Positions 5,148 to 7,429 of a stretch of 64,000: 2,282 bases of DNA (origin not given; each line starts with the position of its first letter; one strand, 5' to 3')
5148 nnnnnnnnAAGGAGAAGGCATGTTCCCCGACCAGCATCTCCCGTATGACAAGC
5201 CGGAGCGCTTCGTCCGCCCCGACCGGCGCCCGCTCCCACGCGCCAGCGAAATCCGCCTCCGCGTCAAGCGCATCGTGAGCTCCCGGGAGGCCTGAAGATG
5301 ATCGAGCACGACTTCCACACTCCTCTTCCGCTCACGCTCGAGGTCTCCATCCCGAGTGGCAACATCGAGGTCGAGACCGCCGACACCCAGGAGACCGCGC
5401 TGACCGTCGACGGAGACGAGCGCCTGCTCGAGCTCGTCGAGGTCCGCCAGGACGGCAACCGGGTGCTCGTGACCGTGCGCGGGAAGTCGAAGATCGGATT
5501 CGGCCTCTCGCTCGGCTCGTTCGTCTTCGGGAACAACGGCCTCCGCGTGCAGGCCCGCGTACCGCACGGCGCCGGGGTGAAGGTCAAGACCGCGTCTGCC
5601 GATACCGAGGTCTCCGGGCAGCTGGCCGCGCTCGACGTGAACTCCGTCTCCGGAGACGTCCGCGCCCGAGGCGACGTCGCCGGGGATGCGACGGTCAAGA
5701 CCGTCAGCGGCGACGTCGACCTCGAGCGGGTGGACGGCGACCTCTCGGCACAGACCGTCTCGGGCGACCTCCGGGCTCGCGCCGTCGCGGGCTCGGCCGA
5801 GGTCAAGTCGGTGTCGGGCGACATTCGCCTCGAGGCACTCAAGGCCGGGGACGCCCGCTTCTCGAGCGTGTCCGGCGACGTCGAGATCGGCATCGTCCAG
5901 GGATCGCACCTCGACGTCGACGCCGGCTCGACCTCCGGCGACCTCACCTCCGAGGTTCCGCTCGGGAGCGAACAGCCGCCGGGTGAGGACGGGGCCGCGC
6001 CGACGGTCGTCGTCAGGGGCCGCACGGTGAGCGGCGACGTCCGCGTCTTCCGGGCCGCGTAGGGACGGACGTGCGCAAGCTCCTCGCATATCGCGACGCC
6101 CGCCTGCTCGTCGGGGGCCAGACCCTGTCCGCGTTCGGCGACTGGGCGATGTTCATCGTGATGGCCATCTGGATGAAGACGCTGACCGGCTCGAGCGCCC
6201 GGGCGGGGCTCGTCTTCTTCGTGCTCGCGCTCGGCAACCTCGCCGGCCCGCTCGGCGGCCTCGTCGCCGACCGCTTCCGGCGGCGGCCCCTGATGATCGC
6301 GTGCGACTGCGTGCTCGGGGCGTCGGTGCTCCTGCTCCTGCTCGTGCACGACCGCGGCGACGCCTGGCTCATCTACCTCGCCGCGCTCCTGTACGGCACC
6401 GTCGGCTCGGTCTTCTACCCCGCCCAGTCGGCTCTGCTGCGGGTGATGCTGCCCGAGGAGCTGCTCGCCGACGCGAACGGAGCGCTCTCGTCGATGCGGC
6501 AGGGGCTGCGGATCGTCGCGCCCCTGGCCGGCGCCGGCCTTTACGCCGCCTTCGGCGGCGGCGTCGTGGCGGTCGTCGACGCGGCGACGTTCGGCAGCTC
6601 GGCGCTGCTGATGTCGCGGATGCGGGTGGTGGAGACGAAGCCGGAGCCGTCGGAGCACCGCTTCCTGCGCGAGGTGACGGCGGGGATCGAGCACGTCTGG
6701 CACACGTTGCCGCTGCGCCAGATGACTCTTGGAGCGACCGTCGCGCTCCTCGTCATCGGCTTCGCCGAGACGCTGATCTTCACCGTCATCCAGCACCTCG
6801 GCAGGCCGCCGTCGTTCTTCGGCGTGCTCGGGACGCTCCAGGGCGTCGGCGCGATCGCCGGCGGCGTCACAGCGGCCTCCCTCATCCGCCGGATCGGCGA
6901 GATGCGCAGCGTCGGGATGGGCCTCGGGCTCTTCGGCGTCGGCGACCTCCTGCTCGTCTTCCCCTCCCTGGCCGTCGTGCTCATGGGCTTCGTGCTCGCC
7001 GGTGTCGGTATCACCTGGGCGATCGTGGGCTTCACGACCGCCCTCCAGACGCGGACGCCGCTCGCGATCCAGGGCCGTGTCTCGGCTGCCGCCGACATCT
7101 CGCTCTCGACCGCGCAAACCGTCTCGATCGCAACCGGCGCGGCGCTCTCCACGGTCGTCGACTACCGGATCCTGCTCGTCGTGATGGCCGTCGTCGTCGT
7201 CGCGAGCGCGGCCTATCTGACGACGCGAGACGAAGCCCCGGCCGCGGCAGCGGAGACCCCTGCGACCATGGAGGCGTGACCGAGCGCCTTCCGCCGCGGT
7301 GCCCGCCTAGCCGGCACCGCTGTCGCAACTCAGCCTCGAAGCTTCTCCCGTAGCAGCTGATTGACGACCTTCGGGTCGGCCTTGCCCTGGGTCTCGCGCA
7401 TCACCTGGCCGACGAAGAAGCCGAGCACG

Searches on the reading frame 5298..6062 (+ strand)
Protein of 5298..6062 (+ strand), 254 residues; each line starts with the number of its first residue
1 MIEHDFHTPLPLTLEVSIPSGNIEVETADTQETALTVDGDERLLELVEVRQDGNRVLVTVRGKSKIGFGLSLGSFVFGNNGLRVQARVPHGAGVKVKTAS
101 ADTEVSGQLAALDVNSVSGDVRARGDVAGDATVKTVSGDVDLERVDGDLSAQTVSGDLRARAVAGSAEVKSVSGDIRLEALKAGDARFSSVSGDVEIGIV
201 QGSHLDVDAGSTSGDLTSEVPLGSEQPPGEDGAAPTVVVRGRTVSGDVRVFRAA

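Call 27: search_protein_families(library=pfam, proteins=[window:5298-6062:+], max_evalue=0.0001)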
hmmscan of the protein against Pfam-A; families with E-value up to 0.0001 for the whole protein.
window:5298-6062:+ (254 aa): 1 family
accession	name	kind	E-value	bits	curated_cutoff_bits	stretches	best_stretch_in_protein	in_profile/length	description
PF13349.12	DUF4097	-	6.6e-22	78.5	22.9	1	15-250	5-246/247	Toastrack DUF4097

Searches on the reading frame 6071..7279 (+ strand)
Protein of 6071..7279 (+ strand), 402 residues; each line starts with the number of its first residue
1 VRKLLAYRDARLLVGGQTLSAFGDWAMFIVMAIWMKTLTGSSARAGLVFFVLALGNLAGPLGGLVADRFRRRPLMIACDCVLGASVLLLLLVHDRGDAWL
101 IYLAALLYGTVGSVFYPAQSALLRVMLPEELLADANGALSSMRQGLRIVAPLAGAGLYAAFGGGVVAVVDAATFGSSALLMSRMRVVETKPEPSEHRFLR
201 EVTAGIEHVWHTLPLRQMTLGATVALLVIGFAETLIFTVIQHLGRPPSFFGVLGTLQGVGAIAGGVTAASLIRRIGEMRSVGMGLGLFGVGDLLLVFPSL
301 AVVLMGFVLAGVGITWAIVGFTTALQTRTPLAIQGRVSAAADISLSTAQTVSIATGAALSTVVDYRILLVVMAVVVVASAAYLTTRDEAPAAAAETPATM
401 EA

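Call 27: search_protein_families(library=pfam, proteins=[window:6071-7279:+], max_evalue=0.0001)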
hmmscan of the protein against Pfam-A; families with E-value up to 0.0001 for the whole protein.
window:6071-7279:+ (402 aa): 2 families
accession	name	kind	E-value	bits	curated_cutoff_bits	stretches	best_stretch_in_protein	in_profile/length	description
PF07690.21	MFS_1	-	4.2e-28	98.7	33.4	2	16-239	4-224/347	Major Facilitator Superfamily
PF05977.19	MFS_3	-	2.5e-11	43.1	27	1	18-363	20-366/524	Transmembrane secretion effector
